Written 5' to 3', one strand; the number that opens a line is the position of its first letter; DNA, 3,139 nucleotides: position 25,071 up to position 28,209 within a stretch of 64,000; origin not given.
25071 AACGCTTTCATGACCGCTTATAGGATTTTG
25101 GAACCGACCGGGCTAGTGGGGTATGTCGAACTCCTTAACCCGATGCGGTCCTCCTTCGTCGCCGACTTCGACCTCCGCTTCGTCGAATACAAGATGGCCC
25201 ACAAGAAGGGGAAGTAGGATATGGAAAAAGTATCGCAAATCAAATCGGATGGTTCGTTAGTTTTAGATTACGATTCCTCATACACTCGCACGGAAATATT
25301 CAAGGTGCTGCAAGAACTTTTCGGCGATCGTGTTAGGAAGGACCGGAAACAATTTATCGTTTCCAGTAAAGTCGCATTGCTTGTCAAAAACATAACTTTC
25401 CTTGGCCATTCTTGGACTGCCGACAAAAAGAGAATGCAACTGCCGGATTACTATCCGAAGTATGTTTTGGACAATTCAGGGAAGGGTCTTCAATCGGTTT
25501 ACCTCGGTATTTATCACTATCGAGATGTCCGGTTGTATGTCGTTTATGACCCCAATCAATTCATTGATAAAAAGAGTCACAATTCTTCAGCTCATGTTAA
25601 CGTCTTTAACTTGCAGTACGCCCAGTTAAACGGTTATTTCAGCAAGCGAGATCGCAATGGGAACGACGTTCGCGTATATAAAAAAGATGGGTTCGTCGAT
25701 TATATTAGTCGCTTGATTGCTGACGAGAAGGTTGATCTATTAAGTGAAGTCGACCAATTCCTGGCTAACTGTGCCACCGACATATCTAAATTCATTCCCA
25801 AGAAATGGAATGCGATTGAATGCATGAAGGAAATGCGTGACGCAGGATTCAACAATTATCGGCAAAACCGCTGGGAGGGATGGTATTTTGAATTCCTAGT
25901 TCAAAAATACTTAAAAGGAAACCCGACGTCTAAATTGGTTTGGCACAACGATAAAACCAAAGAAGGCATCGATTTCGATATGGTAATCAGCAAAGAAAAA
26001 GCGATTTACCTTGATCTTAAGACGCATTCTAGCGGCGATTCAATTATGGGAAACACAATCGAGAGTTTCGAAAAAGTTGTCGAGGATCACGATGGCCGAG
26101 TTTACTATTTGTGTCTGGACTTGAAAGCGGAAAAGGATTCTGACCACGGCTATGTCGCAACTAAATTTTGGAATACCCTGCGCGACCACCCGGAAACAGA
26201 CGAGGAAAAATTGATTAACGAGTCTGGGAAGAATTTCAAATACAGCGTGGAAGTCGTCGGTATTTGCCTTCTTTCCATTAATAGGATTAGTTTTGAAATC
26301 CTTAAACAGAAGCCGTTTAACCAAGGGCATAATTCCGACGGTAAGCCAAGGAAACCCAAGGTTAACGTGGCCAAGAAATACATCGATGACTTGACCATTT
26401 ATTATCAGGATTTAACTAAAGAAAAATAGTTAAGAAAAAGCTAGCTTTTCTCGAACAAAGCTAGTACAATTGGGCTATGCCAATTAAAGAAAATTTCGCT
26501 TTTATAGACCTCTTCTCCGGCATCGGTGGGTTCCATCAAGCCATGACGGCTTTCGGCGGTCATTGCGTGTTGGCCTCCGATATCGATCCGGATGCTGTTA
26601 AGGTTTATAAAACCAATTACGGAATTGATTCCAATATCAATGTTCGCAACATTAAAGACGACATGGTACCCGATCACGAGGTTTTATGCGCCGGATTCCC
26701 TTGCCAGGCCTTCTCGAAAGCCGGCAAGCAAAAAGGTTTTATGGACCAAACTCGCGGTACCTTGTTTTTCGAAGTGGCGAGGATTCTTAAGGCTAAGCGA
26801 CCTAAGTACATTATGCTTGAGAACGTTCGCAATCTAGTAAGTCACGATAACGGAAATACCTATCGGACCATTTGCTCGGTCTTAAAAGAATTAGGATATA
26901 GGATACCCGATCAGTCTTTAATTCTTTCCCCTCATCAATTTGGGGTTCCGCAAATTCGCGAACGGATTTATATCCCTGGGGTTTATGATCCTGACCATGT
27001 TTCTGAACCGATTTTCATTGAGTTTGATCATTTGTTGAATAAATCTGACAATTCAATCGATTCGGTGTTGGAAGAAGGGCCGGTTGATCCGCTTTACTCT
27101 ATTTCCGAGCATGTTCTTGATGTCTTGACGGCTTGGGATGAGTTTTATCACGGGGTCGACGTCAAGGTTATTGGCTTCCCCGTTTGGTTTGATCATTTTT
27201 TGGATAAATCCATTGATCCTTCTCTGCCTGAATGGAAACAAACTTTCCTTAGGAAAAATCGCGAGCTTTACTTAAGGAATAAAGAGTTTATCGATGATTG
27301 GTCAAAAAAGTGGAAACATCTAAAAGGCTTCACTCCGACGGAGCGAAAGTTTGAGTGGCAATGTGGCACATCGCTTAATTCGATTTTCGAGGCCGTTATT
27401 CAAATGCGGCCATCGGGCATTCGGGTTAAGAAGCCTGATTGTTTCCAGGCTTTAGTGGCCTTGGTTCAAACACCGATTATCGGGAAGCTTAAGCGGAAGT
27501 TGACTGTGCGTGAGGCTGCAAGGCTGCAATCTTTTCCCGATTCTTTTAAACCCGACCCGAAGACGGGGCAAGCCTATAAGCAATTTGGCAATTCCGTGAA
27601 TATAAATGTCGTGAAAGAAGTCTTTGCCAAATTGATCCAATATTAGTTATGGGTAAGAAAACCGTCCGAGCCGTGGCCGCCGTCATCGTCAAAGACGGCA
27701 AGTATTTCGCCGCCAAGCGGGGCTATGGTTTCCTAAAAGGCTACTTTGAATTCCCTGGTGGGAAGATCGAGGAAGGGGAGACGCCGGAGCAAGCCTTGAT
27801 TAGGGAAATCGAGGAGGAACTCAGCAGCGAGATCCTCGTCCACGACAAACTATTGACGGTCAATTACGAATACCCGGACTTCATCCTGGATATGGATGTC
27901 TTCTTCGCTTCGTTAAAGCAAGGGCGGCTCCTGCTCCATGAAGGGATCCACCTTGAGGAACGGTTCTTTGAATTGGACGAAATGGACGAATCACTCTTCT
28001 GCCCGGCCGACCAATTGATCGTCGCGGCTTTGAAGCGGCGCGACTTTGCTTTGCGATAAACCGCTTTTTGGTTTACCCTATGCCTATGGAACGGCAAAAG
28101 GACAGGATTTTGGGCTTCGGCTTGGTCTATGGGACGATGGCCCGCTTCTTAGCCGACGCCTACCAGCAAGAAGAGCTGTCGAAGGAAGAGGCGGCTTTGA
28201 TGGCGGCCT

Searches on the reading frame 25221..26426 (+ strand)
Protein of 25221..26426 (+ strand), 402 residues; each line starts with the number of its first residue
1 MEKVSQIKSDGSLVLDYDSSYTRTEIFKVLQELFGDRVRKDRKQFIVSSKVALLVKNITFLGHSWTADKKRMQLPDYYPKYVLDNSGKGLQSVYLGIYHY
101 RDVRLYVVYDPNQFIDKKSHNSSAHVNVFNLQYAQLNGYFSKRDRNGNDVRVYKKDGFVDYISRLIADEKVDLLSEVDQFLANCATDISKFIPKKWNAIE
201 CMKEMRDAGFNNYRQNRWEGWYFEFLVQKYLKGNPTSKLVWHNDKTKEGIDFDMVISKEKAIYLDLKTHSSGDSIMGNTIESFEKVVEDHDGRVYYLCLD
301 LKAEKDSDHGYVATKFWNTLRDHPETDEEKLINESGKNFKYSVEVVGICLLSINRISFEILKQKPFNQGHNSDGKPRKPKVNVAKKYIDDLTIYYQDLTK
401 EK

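Call 63: search_protein_families(library=pfam, proteins=[window:25221-26426:+], max_evalue=0.001)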
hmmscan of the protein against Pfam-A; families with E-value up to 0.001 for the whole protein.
window:25221-26426:+ (402 aa): 1 family
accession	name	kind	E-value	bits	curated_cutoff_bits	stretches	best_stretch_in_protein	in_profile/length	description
PF20296.3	MTaX1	-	4.1e-19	69.6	25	1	50-162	2-111/111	Methylase-associated X1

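Call 66: search_protein_families(library=ncbifam, proteins=[window:25221-26426:+], max_evalue=0.01)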
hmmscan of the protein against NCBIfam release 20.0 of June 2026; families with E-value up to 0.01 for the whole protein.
window:25221-26426:+ (402 aa): 2 families
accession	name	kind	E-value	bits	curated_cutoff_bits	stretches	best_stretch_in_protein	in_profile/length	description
NF005029.0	PRK06438.1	equivalog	0.0012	18.5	428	1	106-177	222-291/293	hypothetical protein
NF009945.0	PRK13409.1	equivalog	0.0019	17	469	0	69-124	439-494/592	ribosome biogenesis/translation initiation ATPase RLI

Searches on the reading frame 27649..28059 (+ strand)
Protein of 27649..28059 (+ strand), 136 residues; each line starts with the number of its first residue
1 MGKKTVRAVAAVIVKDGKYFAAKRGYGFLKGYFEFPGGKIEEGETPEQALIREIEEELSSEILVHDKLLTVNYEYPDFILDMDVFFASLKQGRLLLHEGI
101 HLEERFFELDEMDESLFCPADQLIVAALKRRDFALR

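Call 63: search_protein_families(library=pfam, proteins=[window:27649-28056:+], max_evalue=0.001)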
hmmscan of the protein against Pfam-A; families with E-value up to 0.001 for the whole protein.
window:27649-28056:+ (136 aa): 2 families
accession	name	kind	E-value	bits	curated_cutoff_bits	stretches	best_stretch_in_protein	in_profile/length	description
PF00293.34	NUDIX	-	4.2e-15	56.4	21.1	1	6-114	3-120/134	NUDIX domain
PF14815.12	NUDIX_4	-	4.5e-15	55.9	35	1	10-126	2-112/113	NUDIX domain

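Call 66: search_protein_families(library=ncbifam, proteins=[window:27649-28056:+], max_evalue=0.01)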
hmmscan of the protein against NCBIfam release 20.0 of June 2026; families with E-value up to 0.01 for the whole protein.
window:27649-28056:+ (136 aa): 19 families
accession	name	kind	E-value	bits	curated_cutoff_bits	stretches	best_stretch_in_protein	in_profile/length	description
NF006530.0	PRK08999.1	equivalog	5.9e-22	78.1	245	1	3-129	3-129/315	Nudix family hydrolase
TIGR00586.1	mutt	equivalog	3.3e-21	75.6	97.9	1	4-129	4-128/129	8-oxo-dGTP diphosphatase MutT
NF008044.0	PRK10776.1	equivalog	2.8e-19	69.3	148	1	8-130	7-128/130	8-oxo-dGTP diphosphatase MutT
NF007834.0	PRK10546.1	equivalog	1.7e-14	53.7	156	1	4-123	2-120/135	pyrimidine (deoxy)nucleoside triphosphate diphosphatase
NF001936.0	PRK00714.1-3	equivalog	7.2e-09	35.7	118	1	6-95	7-101/155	RNA pyrophosphohydrolase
TIGR02705.1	nudix_YtkD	equivalog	7.3e-08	32.1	154.4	1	33-62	47-76/156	RNA deprotection pyrophosphohydrolase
NF012016.0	PRK15472.1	equivalog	6.3e-07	29.2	95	1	8-66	6-66/141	nucleoside triphosphatase NudI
NF001938.0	PRK00714.1-5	equivalog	5.1e-05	22.7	116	1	11-79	19-95/172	RNA pyrophosphohydrolase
NF001935.0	PRK00714.1-2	equivalog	5.3e-05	22.8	259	1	32-59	32-59/183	RNA pyrophosphohydrolase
NF001937.0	PRK00714.1-4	equivalog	8.4e-05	22.2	139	1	10-59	12-59/161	RNA pyrophosphohydrolase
NF001934.0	PRK00714.1-1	equivalog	8.8e-05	22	241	1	12-59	14-59/176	RNA pyrophosphohydrolase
NF001299.0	PRK00241.1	equivalog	0.00057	19.4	158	1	13-111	141-237/263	NAD(+) diphosphatase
NF003785.0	PRK05379.1-1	equivalog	0.00076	18.8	418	1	8-77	206-278/347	bifunctional nicotinamide-nucleotide adenylyltransferase/Nudix hydroxylase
NF052459.1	OxoGTPPhMutT1Mycb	equivalog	0.0027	16.8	475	1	34-87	32-85/292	8-oxo-(d)GTP phosphatase MutT1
NF008736.0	PRK11762.1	equivalog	0.0033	17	169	1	8-60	49-103/186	ADP compounds hydrolase NudE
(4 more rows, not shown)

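Call 69: find_encoding_contigs(protein=window:27649-28059:+, flank=8000, max_places=4)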
Protein window:27649-28059:+ (136 aa): 16 contigs read that carry it; 4 places shown.
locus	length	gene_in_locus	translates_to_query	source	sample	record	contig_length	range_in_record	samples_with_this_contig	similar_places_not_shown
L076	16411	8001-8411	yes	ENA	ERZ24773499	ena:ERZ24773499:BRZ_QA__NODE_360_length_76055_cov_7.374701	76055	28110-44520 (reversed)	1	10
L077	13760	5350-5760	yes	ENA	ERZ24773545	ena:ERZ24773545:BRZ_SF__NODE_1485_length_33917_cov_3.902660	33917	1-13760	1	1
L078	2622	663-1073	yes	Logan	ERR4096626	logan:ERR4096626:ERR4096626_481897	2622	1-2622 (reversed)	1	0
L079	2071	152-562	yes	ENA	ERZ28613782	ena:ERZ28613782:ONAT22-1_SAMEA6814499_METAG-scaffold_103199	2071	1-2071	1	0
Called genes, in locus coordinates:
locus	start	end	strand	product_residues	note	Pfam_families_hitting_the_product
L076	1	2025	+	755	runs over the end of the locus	PF16875:Glyco_hydro_36N, PF02065:Melibiase, PF02638:GHL10 (weak), PF16874:Glyco_hydro_36C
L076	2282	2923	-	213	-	-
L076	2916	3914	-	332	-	PF02016:Peptidase_S66, PF17676:Peptidase_S66C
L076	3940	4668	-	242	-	PF12844:HTH_19 (faint), PF13560:HTH_31 (weak), PF15731:MqsA_antitoxin (faint), PF01381:HTH_3, PF13443:HTH_26 (faint), PF13560:HTH_31 (weak), PF01381:HTH_3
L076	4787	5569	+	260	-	PF02562:PhoH, PF13604:AAA_30 (faint), PF13245:AAA_19 (faint), PF13401:AAA_22 (faint)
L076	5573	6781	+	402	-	PF20296:MTaX1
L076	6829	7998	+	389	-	PF00145:DNA_methylase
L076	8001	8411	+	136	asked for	PF00293:NUDIX, PF14815:NUDIX_4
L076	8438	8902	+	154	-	-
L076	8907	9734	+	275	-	-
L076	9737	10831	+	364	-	PF14691:Fer4_20, PF07992:Pyr_redox_2 (weak), PF13738:Pyr_redox_3 (faint), PF07992:Pyr_redox_2, PF13241:NAD_binding_7 (faint), PF00070:Pyr_redox (faint), PF01266:DAO (faint), PF13450:NAD_binding_8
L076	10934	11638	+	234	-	PF00005:ABC_tran, PF13304:AAA_21 (faint)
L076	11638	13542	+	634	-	PF02687:FtsX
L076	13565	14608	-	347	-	PF00990:GGDEF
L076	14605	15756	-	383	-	PF00990:GGDEF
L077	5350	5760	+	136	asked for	PF00293:NUDIX, PF14815:NUDIX_4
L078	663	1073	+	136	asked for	PF00293:NUDIX, PF14815:NUDIX_4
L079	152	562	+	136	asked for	PF00293:NUDIX, PF14815:NUDIX_4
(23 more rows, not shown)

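Call 70: find_related_loci(query=window:27649-28056:+, collection=metagenome_contigs, flank=6000)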
Query window:27649-28056:+ (136 aa) in metagenome_contigs; peptide patterns used: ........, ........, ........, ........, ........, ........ (x = any residue, [..] = any of these).
600 stretches matched a pattern (row limit reached: there are more); 195 encode a relative of the query (tblastn E <= 1e-3); the best 80 are kept; 80 distinct loci.
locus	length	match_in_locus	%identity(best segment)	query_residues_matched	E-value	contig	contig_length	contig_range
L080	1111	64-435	53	4-129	3e-38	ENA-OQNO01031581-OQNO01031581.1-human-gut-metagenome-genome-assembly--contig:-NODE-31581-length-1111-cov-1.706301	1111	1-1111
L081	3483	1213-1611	47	1-131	8e-34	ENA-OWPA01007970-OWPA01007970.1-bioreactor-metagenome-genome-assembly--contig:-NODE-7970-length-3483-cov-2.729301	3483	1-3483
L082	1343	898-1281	47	3-132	4e-34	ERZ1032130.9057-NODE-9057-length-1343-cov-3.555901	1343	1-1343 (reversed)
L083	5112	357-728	47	4-129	4e-31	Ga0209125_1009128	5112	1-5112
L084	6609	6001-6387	46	4-130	1e-30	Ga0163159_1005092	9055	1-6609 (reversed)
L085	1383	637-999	49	9-129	6e-31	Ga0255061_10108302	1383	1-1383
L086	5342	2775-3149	42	2-128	1e-25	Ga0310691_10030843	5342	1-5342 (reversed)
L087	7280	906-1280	43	2-128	2e-25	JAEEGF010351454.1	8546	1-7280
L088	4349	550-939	42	1-131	4e-25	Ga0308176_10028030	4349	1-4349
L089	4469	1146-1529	41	2-128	2e-24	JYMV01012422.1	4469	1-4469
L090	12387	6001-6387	42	4-131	1e-22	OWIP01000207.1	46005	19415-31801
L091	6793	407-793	42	4-131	9e-23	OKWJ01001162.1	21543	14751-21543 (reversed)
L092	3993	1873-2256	40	4-132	5e-22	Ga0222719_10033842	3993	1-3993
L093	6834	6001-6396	40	1-133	2e-21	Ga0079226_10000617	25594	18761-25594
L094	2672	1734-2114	39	3-128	5e-21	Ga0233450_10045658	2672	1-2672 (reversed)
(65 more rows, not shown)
